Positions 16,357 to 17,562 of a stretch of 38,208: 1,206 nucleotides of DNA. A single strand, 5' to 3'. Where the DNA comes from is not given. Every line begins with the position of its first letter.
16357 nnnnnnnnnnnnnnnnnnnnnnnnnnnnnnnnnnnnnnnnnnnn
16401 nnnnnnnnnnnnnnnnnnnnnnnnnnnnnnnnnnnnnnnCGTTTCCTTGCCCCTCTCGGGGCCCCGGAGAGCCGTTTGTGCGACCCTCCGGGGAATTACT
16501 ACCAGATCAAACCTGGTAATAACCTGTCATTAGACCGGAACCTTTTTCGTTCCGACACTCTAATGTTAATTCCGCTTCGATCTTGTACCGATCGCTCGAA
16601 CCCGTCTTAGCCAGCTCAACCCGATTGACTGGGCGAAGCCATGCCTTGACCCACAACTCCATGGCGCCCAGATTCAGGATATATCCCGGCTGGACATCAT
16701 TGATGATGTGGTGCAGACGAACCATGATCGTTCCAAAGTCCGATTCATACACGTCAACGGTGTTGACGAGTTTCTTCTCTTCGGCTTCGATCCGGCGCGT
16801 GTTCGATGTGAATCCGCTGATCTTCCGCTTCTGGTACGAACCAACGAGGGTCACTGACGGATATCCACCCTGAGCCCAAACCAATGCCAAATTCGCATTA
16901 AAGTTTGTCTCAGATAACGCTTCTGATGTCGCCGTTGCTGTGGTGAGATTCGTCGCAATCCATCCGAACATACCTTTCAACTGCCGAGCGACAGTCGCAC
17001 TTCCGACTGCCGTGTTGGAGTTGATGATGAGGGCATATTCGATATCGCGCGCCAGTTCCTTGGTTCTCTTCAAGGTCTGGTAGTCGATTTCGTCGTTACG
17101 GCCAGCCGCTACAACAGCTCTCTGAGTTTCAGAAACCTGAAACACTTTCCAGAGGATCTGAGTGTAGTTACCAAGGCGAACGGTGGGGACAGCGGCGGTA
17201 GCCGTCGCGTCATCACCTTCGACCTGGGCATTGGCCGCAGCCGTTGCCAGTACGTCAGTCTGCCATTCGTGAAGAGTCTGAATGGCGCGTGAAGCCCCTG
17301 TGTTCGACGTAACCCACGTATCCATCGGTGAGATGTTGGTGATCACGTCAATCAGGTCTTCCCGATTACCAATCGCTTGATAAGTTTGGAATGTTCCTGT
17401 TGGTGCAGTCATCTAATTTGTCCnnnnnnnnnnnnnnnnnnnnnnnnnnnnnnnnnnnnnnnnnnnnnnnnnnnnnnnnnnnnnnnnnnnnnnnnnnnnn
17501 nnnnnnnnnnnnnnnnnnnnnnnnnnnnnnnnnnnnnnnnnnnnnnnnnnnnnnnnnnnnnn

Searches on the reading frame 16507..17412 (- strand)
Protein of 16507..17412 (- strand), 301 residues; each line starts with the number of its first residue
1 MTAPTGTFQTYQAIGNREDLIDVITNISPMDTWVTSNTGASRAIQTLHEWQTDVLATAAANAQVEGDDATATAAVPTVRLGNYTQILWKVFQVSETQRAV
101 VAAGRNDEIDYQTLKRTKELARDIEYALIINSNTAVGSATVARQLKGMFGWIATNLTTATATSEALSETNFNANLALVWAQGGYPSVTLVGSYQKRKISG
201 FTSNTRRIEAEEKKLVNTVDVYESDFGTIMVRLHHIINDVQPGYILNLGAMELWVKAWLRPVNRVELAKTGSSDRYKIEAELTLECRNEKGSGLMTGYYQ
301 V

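Call 4: search_protein_families(library=pfam, proteins=[window:16507-17412:-], max_evalue=0.01)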
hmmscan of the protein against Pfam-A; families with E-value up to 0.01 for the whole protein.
window:16507-17412:- (301 aa): 1 family
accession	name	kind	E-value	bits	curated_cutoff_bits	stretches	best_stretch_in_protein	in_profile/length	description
PF17236.8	SU10_MCP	-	1.8e-83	280.8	24.1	1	5-297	3-290/292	SU10 major capsid protein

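Call 6: search_dna_similar(query=window:16507-17412:-, collection=phages, mode=protein, max_rows=30)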
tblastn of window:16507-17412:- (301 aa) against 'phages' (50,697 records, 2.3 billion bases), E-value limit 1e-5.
Records with a match: 301; places in all: 317; records where one place covers at least 80% of the query: 213.
Best place of each record, by identity: <60% 301.
By first word of the organism name: Pseudomonas 105; Escherichia 93; Vibrio 19; Caudoviricetes 11; Aeromonas 11; Proteus 8; Cronobacter 7; Sulfitobacter 7; Salmonella 7; Rhizobium 5; and 19 more.
By host as written in the record: Escherichia coli 51; Pseudomonas aeruginosa 39; - 31; Pseudomonas aeruginosa PAO1 16; Aeromonas hydrophila 9; Pseudomonas sp. 7; Sulfitobacter sp. CB2047 6; Vibrio parahaemolyticus 6; and 88 more.
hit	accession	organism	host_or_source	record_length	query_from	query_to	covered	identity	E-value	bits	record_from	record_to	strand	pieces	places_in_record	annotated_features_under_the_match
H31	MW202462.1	Caudoviricetes sp.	Manatee Spring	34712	7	294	96%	41.6%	8e-50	182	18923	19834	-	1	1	major capsid protein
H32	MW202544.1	Bacteriophage sp.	Manatee Spring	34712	7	294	96%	41.6%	8e-50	182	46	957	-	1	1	major capsid protein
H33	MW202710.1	Caudoviricetes sp.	Manatee Spring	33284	7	295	96%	39.2%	6e-48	177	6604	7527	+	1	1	major capsid protein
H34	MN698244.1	Pelagibacter phage HTVC106P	Candidatus Pelagibacter sp. HTCC7211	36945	8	293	95%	39.3%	7e-50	182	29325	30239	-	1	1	head protein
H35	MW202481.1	Caudoviricetes sp.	Manatee Spring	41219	7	295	96%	38.4%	6e-48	177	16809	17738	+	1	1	major capsid protein | hypothetical protein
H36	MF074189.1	Sinorhizobium phage phiM5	Sinorhizobium meliloti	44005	1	294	98%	36.8%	2e-35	140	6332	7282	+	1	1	major capsid protein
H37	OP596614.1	Bradyrhizobium phage ppBeUSDA76-2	Bradyrhizobium elkanii USDA 76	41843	1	293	97%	36.4%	2e-40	155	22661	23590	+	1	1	DUF5309 domain-containing protein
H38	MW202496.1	Caudoviricetes sp.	Manatee Spring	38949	8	290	94%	36.8%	3e-35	140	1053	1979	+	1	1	major capsid protein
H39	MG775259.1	Pseudomonas phage Bjorn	Pseudomonas sp. CT12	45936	1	295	98%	35.1%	1e-32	132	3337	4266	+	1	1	capsid protein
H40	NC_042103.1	Pseudomonas phage Bjorn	Pseudomonas sp. CT12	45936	1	295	98%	35.1%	1e-32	132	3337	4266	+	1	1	major head protein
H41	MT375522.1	Methylophilales phage Venkman EXVC282S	Methylophilales bacterium H5P1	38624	8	295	96%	35.6%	4e-38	148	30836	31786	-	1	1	major capsid protein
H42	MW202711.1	Caudoviricetes sp.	Manatee Spring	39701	8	294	95%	35.1%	5e-36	142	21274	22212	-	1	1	major capsid protein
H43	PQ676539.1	Pseudomonas phage JD05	Pseudomonas aeruginosa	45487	1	295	98%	34.1%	2e-32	132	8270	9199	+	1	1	major capsid protein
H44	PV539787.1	Pseudomonas phage phPSJM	Pseudomonas aeruginosa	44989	1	295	98%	34.0%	4e-33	134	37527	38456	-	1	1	major capsid protein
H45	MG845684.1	Pseudomonas phage NV1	Pseudomonas tolaasii NCPPB 2192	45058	1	295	98%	33.8%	4e-32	131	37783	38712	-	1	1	putative major capsid protein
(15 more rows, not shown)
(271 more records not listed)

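Call 7: search_protein_families(library=phrogs, proteins=[window:16507-17412:-], max_evalue=0.001)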
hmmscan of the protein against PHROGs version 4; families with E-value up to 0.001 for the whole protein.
window:16507-17412:- (301 aa): 2 families
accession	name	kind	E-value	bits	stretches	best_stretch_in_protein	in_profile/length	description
phrog_1328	-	head and packaging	4.9e-86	291.1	1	2-297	4-305/583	major head protein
phrog_29786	-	head and packaging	6.7e-05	23.7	1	207-295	38-123/132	major head protein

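Call 56: get_annotated_region(hit=H31, flank=6000)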
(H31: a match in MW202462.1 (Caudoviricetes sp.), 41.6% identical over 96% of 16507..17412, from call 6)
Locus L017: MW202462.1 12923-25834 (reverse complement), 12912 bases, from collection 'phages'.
description: Myoviridae sp. isolate ct2t2046, complete genome.
organism: Caudoviricetes sp. (NCBI taxid 2832643)
taxonomy: Viruses; Duplodnaviria; Heunggongvirae; Uroviricota; Caudoviricetes
host: -; source: Manatee Spring; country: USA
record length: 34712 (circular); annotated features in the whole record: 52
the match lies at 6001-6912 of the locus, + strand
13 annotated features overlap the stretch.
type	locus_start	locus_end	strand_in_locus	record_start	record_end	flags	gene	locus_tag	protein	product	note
CDS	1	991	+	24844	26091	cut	-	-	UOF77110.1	phage terminase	-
CDS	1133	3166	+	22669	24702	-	-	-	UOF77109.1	head to tail connecting protein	-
CDS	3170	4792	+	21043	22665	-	-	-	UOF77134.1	hypothetical protein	-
CDS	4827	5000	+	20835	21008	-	-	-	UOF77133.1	hypothetical protein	-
CDS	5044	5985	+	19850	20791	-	-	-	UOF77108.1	scaffolding protein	-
CDS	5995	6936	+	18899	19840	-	-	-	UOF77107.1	major capsid protein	-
CDS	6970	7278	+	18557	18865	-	-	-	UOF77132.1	hypothetical protein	-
CDS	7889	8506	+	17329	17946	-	-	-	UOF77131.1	hypothetical protein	-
CDS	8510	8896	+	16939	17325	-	-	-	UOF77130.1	hypothetical protein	-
CDS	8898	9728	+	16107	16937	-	-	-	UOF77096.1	serine-rich adhesin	-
CDS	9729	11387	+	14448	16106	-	-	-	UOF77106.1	phage stabilization protein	-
CDS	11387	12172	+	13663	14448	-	-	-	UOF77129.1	hypothetical protein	-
CDS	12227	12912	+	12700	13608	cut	-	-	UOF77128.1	hypothetical protein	-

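Call 57: get_annotated_region(hit=H34, flank=6000)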
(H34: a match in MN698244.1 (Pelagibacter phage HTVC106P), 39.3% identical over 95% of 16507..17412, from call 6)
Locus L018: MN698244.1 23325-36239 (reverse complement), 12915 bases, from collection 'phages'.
description: Pelagibacter phage HTVC106P, complete genome.
organism: Pelagibacter phage HTVC106P (NCBI taxid 2686460)
taxonomy: Viruses; Duplodnaviria; Heunggongvirae; Uroviricota; Caudoviricetes
host: Candidatus Pelagibacter sp. HTCC7211; source: seawater; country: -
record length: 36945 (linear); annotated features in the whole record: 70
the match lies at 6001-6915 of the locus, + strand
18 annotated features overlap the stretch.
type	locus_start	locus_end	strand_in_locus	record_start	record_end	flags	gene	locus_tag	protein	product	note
CDS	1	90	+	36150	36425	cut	-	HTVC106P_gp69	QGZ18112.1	hypothetical protein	-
CDS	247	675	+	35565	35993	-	-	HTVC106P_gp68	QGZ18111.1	hypothetical protein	-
CDS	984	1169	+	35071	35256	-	-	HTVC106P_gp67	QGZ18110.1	hypothetical protein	-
CDS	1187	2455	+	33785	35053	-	-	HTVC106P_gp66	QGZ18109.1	terminase large subunit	-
CDS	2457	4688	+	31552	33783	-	-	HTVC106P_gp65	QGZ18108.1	hypothetical protein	-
CDS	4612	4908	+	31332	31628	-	-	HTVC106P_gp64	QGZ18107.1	hypothetical protein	-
CDS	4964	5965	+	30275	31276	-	-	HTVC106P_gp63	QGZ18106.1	hypothetical protein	-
CDS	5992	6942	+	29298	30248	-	-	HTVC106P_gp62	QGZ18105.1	head protein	-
CDS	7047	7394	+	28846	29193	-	-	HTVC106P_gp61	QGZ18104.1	hypothetical protein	-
CDS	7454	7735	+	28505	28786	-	-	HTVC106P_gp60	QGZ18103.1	hypothetical protein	-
CDS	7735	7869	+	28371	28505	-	-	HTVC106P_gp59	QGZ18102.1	hypothetical protein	-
CDS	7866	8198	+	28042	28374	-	-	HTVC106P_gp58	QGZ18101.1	hypothetical protein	-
CDS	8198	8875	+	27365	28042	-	-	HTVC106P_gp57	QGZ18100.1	hypothetical protein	-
CDS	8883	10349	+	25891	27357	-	-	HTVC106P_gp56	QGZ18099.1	hypothetical protein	-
CDS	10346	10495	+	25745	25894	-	-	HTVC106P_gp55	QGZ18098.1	hypothetical protein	-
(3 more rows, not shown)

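Call 58: get_annotated_region(hit=H35, flank=6000)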
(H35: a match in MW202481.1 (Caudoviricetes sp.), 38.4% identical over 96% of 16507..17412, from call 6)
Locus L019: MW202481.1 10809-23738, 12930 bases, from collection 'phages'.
description: Podoviridae sp. isolate ctXG6705, complete genome.
organism: Caudoviricetes sp. (NCBI taxid 2832643)
taxonomy: Viruses; Duplodnaviria; Heunggongvirae; Uroviricota; Caudoviricetes
host: -; source: Manatee Spring; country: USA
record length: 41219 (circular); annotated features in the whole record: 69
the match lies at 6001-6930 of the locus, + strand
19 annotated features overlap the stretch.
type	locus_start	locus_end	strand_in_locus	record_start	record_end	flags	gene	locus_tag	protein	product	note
CDS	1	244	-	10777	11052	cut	-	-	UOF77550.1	hypothetical protein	-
CDS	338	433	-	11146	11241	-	-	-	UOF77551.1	hypothetical protein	-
CDS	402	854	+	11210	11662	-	-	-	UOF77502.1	putative DNA binding domain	-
CDS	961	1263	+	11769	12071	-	-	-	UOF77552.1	hypothetical protein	-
CDS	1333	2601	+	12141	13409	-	-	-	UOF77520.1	large subunit terminase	-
CDS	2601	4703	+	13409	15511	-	-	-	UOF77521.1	head to tail connecting protein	-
CDS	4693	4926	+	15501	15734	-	-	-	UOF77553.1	hypothetical protein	-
CDS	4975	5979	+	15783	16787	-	-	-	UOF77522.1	scaffolding protein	-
CDS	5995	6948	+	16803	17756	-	-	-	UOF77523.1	major capsid protein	-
CDS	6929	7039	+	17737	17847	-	-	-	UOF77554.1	hypothetical protein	-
CDS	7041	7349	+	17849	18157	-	-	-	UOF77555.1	hypothetical protein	-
CDS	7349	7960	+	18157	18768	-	-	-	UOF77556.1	hypothetical protein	-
CDS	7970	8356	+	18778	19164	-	-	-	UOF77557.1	hypothetical protein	-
CDS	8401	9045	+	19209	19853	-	-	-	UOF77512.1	hnh endonuclease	-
CDS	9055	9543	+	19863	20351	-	-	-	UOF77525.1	tail fiber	-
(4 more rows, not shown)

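Call 90: find_related_loci(query=A7, collection=viral_contigs, flank=9000)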
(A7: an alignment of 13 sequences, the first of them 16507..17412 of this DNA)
Query A7 (301 aa) in viral_contigs; peptide patterns used: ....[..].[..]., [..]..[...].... (x = any residue, [..] = any of these).
600 stretches matched a pattern (row limit reached: there are more); 580 encode a relative of the query (tblastn E <= 1e-3); the best 80 are kept; 80 distinct loci.
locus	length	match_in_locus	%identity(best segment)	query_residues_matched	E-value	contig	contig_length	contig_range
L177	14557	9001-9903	91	1-301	9e-179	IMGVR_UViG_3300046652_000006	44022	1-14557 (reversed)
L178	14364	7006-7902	74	1-299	9e-154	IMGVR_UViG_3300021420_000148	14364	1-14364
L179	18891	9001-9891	59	1-296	3e-110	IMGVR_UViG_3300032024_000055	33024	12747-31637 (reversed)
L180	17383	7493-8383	59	1-296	4e-107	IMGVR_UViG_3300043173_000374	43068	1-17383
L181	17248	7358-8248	57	1-296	6e-106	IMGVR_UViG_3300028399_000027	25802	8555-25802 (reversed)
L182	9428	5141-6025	56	1-297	4e-105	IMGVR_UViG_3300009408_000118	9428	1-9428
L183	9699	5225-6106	57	1-295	2e-97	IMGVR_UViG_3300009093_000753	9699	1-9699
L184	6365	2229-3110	55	1-296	9e-94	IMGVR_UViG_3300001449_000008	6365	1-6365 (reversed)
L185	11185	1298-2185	52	1-295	1e-90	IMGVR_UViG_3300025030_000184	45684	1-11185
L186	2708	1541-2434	50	1-296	3e-90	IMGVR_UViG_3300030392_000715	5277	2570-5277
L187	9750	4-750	50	46-296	3e-73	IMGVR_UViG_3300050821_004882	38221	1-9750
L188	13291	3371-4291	46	1-296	9e-72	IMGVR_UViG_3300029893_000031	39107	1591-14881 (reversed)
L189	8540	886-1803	46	1-293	2e-69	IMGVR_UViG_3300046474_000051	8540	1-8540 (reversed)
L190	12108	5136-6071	43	1-295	3e-69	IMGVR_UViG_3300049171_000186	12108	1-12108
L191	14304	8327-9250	46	1-296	2e-68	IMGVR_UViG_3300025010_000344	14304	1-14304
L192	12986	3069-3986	41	1-295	2e-68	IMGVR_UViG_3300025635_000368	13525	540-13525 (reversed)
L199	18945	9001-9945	43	1-293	1e-65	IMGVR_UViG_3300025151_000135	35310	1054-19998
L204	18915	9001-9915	42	1-293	2e-64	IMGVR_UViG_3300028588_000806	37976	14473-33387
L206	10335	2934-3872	42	3-293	2e-64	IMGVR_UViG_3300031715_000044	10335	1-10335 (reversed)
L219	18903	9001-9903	41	1-293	7e-63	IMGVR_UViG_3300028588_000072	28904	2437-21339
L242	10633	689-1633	41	1-293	2e-61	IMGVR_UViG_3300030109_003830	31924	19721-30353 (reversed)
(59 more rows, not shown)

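Call 93: search_protein_families(library=pfam, proteins=[L199:10548-11894:+, L206:3944-4423:+, L206:4427-4960:+, L206:4948-6180:+, L206:6512-7021:+, L219:10315-11214:+, L219:11533-14046:+, L242:2270-3712:+, L192:4196-4870:+, L204:10330-11214:+], max_evalue=0.001)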
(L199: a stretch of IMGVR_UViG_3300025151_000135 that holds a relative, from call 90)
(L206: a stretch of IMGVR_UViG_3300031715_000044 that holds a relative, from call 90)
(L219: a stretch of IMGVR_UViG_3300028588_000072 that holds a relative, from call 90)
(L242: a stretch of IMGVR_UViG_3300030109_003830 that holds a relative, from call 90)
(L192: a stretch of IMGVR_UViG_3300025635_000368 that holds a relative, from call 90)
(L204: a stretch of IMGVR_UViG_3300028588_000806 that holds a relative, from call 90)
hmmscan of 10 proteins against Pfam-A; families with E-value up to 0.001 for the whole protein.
L199:10548-11894:+ (448 aa): 1 family
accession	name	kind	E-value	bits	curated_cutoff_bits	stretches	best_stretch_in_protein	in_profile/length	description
PF13424.12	TPR_12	-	4.7e-05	23.9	30.1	1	70-137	5-74/77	Tetratricopeptide repeat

L206:3944-4423:+ (159 aa): 0 families

L206:4427-4960:+ (177 aa): 0 families

L206:4948-6180:+ (410 aa): 1 family
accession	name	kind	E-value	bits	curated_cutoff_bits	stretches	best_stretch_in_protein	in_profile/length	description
PF07484.17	Collar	-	4.4e-24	84.6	24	1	165-222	1-57/57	Phage Tail Collar Domain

L206:6512-7021:+ (169 aa): 0 families

L219:10315-11214:+ (299 aa): 1 family
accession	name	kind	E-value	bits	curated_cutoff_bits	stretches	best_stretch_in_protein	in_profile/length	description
PF01391.23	Collagen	-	5.3e-08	32.9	27.2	1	132-177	10-54/60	Collagen triple helix repeat (20 copies)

L219:11533-14046:+ (837 aa): 1 family
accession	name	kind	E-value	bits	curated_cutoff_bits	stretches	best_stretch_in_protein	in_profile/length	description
PF15892.11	BNR_4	-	4.8e-06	26.6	27.3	1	503-733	38-268/272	BNR repeat-containing family member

L242:2270-3712:+ (480 aa): 2 families
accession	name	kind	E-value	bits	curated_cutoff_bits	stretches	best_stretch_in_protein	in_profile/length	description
PF13424.12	TPR_12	-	2.6e-05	24.8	30.1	1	72-139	5-74/77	Tetratricopeptide repeat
PF14559.12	TPR_19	-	0.00032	21.4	25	0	16-54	4-42/68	Tetratricopeptide repeat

L192:4196-4870:+ (224 aa): 0 families

L204:10330-11214:+ (294 aa): 0 families

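Call 96: search_solved_structures(query=window:16507-17412:-, max_evalue=0.001, show_alignments=1)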
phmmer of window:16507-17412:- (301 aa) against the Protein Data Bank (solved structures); distinct sequences matched with E-value up to 0.001: 2.
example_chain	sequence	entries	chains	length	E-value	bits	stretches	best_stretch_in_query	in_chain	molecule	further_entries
9ny2_A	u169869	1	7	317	4.4e-40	141.6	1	1-295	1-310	Capsid and scaffold protein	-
7z45_A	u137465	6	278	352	1.7e-23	87.2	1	7-130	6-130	Major head protein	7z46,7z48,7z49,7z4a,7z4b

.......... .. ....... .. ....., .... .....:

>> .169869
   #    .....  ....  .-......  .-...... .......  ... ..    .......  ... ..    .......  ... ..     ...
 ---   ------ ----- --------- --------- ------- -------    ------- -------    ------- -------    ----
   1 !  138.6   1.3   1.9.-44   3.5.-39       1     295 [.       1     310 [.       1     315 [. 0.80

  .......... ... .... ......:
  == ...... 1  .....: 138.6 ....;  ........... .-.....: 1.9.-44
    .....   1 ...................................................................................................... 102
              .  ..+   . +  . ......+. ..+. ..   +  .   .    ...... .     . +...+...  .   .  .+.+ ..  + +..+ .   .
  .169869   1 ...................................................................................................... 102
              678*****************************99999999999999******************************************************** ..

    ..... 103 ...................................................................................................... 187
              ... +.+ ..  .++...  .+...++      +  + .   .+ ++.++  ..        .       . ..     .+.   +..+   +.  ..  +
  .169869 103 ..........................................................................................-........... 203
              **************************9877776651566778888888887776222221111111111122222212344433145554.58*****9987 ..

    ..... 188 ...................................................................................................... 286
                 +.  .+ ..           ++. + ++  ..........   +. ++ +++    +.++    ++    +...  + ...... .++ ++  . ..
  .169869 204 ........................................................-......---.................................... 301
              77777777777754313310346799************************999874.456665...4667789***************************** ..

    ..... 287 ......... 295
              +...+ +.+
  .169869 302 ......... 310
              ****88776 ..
